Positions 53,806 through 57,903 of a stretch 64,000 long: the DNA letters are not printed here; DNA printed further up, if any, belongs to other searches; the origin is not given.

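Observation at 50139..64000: Candidate undescribed envelope system: TonB-dependent receptor + 4 TPR proteins + 2 CRTAC1 Ca-propellers + a 7-heme cytochrome c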

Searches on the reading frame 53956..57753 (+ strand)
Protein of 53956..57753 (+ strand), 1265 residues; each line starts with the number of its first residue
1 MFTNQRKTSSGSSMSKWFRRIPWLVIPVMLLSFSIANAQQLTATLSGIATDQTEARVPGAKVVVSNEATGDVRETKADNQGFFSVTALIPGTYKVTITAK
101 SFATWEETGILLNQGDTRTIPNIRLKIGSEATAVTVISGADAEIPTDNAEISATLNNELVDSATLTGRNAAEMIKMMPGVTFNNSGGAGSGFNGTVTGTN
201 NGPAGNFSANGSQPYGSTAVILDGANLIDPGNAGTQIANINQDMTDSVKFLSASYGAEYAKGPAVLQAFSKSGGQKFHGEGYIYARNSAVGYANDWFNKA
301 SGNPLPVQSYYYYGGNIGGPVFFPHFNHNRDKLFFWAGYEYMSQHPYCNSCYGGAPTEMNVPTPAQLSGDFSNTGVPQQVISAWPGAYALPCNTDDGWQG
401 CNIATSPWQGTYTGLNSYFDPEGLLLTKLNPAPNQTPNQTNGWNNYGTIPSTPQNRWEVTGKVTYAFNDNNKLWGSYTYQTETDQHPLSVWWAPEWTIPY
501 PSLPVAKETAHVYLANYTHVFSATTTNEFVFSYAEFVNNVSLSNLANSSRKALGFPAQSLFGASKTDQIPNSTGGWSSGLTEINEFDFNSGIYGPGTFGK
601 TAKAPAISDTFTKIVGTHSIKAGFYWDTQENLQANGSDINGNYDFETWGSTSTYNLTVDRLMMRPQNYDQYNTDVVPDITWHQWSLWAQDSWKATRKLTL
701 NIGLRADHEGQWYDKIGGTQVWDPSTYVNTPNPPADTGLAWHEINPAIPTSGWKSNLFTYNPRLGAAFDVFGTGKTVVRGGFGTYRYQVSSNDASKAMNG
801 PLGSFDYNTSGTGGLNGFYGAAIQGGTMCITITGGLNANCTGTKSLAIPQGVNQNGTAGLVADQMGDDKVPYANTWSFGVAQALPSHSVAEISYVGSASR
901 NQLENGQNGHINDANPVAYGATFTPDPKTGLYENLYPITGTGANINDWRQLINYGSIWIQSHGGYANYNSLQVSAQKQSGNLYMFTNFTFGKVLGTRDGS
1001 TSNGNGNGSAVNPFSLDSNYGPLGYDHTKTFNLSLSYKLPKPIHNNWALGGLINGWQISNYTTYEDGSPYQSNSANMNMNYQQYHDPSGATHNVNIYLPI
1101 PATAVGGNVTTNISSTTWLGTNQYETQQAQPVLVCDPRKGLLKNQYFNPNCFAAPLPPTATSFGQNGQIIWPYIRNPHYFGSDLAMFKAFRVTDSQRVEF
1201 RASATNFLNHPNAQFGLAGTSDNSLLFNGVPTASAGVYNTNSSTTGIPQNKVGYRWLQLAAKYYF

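Call 5: search_protein_families(library=pfam, proteins=[window:53956-57753:+], max_evalue=0.01)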
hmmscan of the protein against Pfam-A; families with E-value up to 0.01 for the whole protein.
window:53956-57753:+ (1265 aa): 6 families
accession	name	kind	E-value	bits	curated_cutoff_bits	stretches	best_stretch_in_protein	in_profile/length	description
PF25183.1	OMP_b-brl_4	-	4.9e-124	416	30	1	270-1215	2-813/838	Outer membrane beta barrel domain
PF13620.12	CarboxypepD_reg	-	3.4e-17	63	32.3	1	44-126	1-82/82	Carboxypeptidase regulatory-like domain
PF17210.9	SdrD_B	-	1.1e-05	26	29.7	1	50-101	17-68/112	SdrD B-like domain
PF13715.12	CarbopepD_reg_2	-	9.9e-05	22.7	32.2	1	46-108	2-61/88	CarboxypepD_reg-like domain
PF07715.20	Plug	-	0.00013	22.9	23.9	1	166-262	21-102/107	TonB-dependent Receptor Plug Domain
PF14686.12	fn3_3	-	0.0018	18.5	24.4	1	74-119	28-74/75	Polysaccharide lyase family 4, domain II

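Call 8: search_protein_families(library=ncbifam, proteins=[window:53956-57753:+], max_evalue=0.001)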
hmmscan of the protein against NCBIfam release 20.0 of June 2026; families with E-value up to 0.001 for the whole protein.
window:53956-57753:+ (1265 aa): 0 families

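Call 23: search_solved_structures(query=window:53956-57753:+, max_evalue=0.01)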
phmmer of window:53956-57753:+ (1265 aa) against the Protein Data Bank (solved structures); distinct sequences matched with E-value up to 0.01: 0.

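Call 43: find_homologous_proteins(query=window:53995-57753:+, max_evalue=1e-20)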
Query window:53995-57753:+ (1252 aa): 1173 proteins with E <= 1e-20 among 8000 candidates; the best 120 are listed.
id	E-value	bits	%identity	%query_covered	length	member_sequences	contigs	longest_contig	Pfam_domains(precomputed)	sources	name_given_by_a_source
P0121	0.0e+0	2658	90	100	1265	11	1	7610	PF25183.2,PF13620.13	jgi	-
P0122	0.0e+0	2516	86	100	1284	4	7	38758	PF25183.2,PF13620.13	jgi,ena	jgi:hypothetical protein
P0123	0.0e+0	2490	85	100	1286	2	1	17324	PF25183.2,PF13620.13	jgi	jgi:Carboxypeptidase regulatory-like domain/TonB-dependent Receptor Plug Domain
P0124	0.0e+0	2436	83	100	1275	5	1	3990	PF13715.13,PF25183.2,PF07715.21,PF13620.13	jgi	jgi:hypothetical protein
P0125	0.0e+0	2426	82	100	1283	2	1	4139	PF25183.2,PF13620.13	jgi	-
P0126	0.0e+0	2411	82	100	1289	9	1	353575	PF25183.2,PF13620.13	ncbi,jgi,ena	-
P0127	0.0e+0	2395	83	99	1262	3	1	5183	PF25183.2,PF07715.21,PF13620.13,PF17210.10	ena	-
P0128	0.0e+0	2363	80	100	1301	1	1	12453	PF25183.2,PF13620.13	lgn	-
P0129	0.0e+0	2355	80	100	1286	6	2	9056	PF25183.2,PF07715.21,PF13620.13,PF17210.10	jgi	jgi:hypothetical protein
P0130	0.0e+0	2351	79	100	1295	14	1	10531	PF25183.2,PF13620.13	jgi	jgi:hypothetical protein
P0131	0.0e+0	2339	80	100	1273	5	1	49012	PF25183.2,PF07715.21,PF13620.13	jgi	-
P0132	0.0e+0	2309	79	99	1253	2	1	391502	PF25183.2,PF07715.21,PF13620.13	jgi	jgi:hypothetical protein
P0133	0.0e+0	2281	77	100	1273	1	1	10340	PF13715.13,PF25183.2,PF13620.13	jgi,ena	-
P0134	0.0e+0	2245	76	100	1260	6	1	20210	PF25183.2,PF13620.13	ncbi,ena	-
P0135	0.0e+0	2232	76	100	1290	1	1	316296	PF25183.2,PF07715.21,PF13620.13,PF17210.10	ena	-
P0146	0.0e+0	2162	74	100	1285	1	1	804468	PF25183.2,PF13620.13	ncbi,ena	-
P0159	0.0e+0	2108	73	100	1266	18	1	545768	PF25183.2,PF07715.21,PF13620.13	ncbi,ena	-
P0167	0.0e+0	2064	71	100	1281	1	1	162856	PF25183.2,PF13620.13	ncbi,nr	ncbi:hypothetical protein DYQ86_24440 [Acidobacteria bacterium AB60]|nr:hypothetical protein DYQ86_2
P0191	0.0e+0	1939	69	100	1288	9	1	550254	PF25183.2,PF13620.13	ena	-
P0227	0.0e+0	1846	65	99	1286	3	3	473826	PF13715.13,PF25183.2,PF13620.13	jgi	jgi:hypothetical protein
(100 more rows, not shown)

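Call 44: find_encoding_contigs(protein=P0126, flank=10000, max_places=2)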
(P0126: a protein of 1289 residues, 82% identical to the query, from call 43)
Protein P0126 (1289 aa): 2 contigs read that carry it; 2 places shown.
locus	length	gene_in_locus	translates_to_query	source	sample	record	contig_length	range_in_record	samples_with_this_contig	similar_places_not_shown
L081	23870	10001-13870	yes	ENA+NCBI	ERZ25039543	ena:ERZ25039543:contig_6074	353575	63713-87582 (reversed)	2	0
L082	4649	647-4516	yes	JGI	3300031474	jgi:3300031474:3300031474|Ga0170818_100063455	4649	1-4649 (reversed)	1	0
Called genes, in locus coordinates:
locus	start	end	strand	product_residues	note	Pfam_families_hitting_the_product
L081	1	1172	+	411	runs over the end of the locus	PF27098:Rv0959_3rd, PF13519:VWA_2 (weak)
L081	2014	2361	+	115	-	PF03551:PadR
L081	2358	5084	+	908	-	PF12704:MacB_PCD, PF02687:FtsX, PF12704:MacB_PCD, PF02687:FtsX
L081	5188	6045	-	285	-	PF04228:Zn_peptidase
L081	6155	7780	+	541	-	PF12895:ANAPC3 (faint), PF23914:TPR_CcmH_CycH (weak), PF07719:TPR_2 (faint), PF13174:TPR_6 (faint), PF13371:TPR_9 (faint), PF13432:TPR_16, PF13432:TPR_16, PF14559:TPR_19 (weak), +13 more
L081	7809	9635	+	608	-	PF01839:FG-GAP (faint), PF13517:FG-GAP_3, PF07593:UnbV_ASPIC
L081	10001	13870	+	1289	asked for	PF13620:CarboxypepD_reg, PF25183:OMP_b-brl_4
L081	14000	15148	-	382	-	PF12895:ANAPC3 (faint), PF00515:TPR_1 (faint), PF13424:TPR_12 (faint), PF20308:TPR-S (faint), PF24575:TPR_Slam (weak), PF07719:TPR_2 (faint), PF13414:TPR_11 (weak), PF14559:TPR_19, +11 more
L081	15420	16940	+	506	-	PF01839:FG-GAP (faint), PF13517:FG-GAP_3, PF07593:UnbV_ASPIC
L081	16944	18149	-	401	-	PF00515:TPR_1 (weak), PF24575:TPR_Slam (weak), PF13414:TPR_11, PF14559:TPR_19 (weak), PF13431:TPR_17 (weak), PF13432:TPR_16 (weak), PF13432:TPR_16, PF14559:TPR_19 (weak), +12 more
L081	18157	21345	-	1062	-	-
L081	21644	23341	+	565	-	PF01839:FG-GAP (faint), PF13517:FG-GAP_3, PF07593:UnbV_ASPIC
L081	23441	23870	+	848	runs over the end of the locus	PF07676:PD40 (faint), PF26549:Tricorn_N, PF00515:TPR_1 (weak), PF14559:TPR_19 (weak), PF13424:TPR_12 (weak), PF13414:TPR_11 (weak), PF13432:TPR_16 (weak), PF14559:TPR_19 (weak), +10 more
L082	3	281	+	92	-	?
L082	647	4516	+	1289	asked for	PF13620:CarboxypepD_reg, PF25183:OMP_b-brl_4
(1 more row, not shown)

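Call 45: find_encoding_contigs(protein=P0146, flank=10000, max_places=2)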
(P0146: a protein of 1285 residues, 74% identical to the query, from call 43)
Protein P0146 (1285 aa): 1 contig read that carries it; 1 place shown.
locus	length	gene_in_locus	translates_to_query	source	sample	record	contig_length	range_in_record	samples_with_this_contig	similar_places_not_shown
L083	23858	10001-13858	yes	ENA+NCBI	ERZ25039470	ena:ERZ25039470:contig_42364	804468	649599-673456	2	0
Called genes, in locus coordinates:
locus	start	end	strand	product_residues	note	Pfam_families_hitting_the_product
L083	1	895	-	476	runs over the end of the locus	PF07676:PD40 (faint), PF26550:Tricorn_2nd (faint), PF26549:Tricorn_N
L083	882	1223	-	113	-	-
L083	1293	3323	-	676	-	PF12969:DUF3857 (weak), PF01841:Transglut_core (weak)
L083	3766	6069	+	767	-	PF07676:PD40 (faint), PF26550:Tricorn_2nd (faint), PF00515:TPR_1 (faint), PF07719:TPR_2 (faint), PF13428:TPR_14 (faint), PF26549:Tricorn_N (weak), PF13432:TPR_16 (weak), PF13414:TPR_11 (weak), +8 more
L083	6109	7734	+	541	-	PF07721:TPR_4 (faint), PF13424:TPR_12 (faint), PF14561:TPR_20 (faint), PF13432:TPR_16 (weak), PF16918:PknG_TPR (weak), PF14559:TPR_19 (weak), PF12895:ANAPC3 (weak), PF14559:TPR_19 (weak), +14 more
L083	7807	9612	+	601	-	PF01839:FG-GAP (faint), PF13517:FG-GAP_3, PF07593:UnbV_ASPIC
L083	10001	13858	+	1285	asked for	PF13620:CarboxypepD_reg, PF25183:OMP_b-brl_4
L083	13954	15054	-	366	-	-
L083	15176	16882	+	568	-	PF01839:FG-GAP (faint), PF13517:FG-GAP_3, PF07593:UnbV_ASPIC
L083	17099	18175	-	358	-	-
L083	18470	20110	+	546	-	PF01839:FG-GAP (faint), PF13517:FG-GAP_3, PF07593:UnbV_ASPIC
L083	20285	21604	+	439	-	PF07676:PD40 (faint)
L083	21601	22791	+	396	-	PF26549:Tricorn_N, PF00515:TPR_1, PF07719:TPR_2 (weak), PF13414:TPR_11 (weak), PF14559:TPR_19 (weak), PF13432:TPR_16 (weak), PF13414:TPR_11, PF13432:TPR_16, +16 more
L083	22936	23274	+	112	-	PF01541:GIY-YIG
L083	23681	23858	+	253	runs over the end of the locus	PF01507:PAPS_reduct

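Call 46: find_encoding_contigs(protein=P0167, flank=10000, max_places=2)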
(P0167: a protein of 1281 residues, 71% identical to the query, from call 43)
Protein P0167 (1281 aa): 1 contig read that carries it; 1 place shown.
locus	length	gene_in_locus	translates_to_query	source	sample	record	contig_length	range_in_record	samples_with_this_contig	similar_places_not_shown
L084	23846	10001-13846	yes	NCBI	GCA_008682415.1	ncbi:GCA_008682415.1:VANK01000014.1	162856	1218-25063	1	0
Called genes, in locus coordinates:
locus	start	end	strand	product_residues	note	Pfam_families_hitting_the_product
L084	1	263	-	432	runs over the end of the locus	PF00926:DHBP_synthase, PF00925:GTP_cyclohydro2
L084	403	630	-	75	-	-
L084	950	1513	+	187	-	-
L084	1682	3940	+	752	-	PF17678:Glyco_hydro_92N, PF07971:Glyco_hydro_92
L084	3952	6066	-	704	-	PF12969:DUF3857 (weak), PF01841:Transglut_core (weak)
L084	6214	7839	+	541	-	PF12895:ANAPC3 (faint), PF13424:TPR_12 (faint), PF14561:TPR_20 (faint), PF07719:TPR_2 (faint), PF13432:TPR_16 (weak), PF16918:PknG_TPR, PF14559:TPR_19 (weak), PF13432:TPR_16 (weak), +16 more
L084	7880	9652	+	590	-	PF01839:FG-GAP (faint), PF13517:FG-GAP_3, PF07593:UnbV_ASPIC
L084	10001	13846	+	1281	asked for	PF13620:CarboxypepD_reg, PF25183:OMP_b-brl_4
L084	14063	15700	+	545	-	PF01839:FG-GAP (faint), PF13517:FG-GAP_3, PF07593:UnbV_ASPIC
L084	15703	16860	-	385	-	-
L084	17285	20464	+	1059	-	PF13620:CarboxypepD_reg, PF13715:CarbopepD_reg_2 (weak), PF25183:OMP_b-brl_4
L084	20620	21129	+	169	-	-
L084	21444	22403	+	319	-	PF01507:PAPS_reduct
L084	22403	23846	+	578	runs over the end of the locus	PF00009:GTP_EFTU, PF01926:MMR_HSR1 (faint), PF22594:GTP-eEF1A_C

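Call 50: find_encoding_contigs(protein=P0122, flank=10000, max_places=3)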
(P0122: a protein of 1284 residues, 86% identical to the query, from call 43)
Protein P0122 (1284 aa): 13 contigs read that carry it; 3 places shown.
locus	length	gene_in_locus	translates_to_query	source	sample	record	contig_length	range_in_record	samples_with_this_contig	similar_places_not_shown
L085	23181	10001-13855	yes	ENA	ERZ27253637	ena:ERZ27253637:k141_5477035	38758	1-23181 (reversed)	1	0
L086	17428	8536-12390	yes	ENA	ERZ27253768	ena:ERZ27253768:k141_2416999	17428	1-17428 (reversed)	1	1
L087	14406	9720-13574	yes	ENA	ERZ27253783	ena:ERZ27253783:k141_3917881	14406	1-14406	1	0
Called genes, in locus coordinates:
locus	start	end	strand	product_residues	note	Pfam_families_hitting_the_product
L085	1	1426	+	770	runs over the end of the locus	PF13414:TPR_11 (faint), PF07676:PD40 (faint), PF24575:TPR_Slam (faint), PF26549:Tricorn_N, PF13432:TPR_16 (weak), PF23914:TPR_CcmH_CycH, PF13432:TPR_16 (weak), PF13424:TPR_12 (weak), +14 more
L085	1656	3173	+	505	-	-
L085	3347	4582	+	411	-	PF27098:Rv0959_3rd, PF13519:VWA_2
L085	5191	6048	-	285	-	PF04228:Zn_peptidase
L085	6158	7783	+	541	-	PF12895:ANAPC3 (faint), PF21033:RMD1-3 (faint), PF23914:TPR_CcmH_CycH (faint), PF07719:TPR_2 (faint), PF13174:TPR_6 (faint), PF14559:TPR_19, PF13432:TPR_16, PF14559:TPR_19 (weak), +15 more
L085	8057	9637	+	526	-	PF01839:FG-GAP (faint), PF13517:FG-GAP_3, PF07593:UnbV_ASPIC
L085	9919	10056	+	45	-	-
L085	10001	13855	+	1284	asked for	PF13620:CarboxypepD_reg, PF25183:OMP_b-brl_4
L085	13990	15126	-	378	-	PF12895:ANAPC3 (faint), PF13371:TPR_9 (faint), PF13424:TPR_12 (faint), PF00515:TPR_1 (faint), PF13414:TPR_11 (weak), PF14559:TPR_19 (weak), PF13432:TPR_16 (weak), PF14559:TPR_19, +10 more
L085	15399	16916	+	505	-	PF01839:FG-GAP (faint), PF13517:FG-GAP_3, PF07593:UnbV_ASPIC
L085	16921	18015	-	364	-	PF00515:TPR_1 (weak), PF07719:TPR_2 (weak), PF24575:TPR_Slam (weak), PF13414:TPR_11, PF14559:TPR_19 (weak), PF13431:TPR_17 (weak), PF13432:TPR_16, PF14559:TPR_19, +15 more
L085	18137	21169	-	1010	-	-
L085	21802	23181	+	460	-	?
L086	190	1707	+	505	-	-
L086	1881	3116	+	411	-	PF27098:Rv0959_3rd, PF13519:VWA_2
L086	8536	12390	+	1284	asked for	PF13620:CarboxypepD_reg, PF25183:OMP_b-brl_4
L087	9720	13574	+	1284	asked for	PF13620:CarboxypepD_reg, PF25183:OMP_b-brl_4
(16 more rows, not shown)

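Call 51: find_encoding_contigs(protein=P0121, flank=10000, max_places=2)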
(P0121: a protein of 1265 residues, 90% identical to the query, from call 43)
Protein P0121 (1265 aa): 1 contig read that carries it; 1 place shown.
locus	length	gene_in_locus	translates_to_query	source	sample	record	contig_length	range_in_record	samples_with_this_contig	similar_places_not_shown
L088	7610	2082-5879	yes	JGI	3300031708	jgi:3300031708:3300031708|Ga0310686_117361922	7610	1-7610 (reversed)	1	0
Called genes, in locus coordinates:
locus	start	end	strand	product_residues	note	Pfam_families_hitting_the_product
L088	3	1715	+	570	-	?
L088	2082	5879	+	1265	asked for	PF13620:CarboxypepD_reg, PF25183:OMP_b-brl_4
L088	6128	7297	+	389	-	PF24575:TPR_Slam (faint), PF14561:TPR_20 (faint), PF23914:TPR_CcmH_CycH (weak), PF00515:TPR_1 (faint), PF13432:TPR_16 (weak), PF23914:TPR_CcmH_CycH (weak), PF13432:TPR_16 (weak), PF14559:TPR_19 (weak), +11 more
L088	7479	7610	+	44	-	?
